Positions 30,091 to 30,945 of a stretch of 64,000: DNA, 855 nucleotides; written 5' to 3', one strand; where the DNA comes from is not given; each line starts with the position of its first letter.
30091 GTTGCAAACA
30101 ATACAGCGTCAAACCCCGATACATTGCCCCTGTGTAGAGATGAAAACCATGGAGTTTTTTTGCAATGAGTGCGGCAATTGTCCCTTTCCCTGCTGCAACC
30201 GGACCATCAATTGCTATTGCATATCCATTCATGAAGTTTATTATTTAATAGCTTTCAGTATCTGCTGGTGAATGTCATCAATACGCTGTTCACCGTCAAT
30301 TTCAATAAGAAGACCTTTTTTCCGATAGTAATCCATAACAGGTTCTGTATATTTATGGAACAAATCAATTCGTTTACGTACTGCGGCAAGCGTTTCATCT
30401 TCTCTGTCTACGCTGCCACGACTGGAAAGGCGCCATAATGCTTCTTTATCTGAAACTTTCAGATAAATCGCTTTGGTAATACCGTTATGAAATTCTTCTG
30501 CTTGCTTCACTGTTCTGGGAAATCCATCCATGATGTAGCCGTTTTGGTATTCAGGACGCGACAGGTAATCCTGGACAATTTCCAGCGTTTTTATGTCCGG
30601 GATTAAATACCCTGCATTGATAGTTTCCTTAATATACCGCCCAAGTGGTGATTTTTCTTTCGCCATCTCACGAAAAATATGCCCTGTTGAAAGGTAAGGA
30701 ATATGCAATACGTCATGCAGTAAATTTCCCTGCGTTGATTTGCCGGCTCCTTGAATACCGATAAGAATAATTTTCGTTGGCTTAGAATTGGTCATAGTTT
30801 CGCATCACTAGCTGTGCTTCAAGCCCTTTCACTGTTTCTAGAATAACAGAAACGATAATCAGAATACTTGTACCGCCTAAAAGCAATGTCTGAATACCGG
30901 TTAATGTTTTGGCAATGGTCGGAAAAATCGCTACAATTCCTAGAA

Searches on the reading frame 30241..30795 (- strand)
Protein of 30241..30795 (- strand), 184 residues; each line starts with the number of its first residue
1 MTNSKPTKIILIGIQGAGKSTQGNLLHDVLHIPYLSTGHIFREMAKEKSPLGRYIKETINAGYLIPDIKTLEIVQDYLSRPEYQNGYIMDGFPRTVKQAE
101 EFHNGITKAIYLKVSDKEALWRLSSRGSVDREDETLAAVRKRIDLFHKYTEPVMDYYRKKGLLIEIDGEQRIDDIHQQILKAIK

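Call 73: search_protein_families(library=pfam, proteins=[window:30241-30795:-], max_evalue=0.001)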
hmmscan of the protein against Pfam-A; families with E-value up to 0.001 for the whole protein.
window:30241-30795:- (184 aa): 4 families
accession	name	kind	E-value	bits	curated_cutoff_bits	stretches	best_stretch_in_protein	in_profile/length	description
PF00406.28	ADK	-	5.5e-34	117.9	26.8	1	11-161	1-150/151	Adenylate kinase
PF13207.12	AAA_17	-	8.1e-18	65.5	27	1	13-137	2-133/136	AAA domain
PF13238.12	AAA_18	-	3.3e-10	40.9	29.4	1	9-132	1-117/128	AAA domain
PF02223.23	Thymidylate_kin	-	7.2e-07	29.5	27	0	109-179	121-185/185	Thymidylate kinase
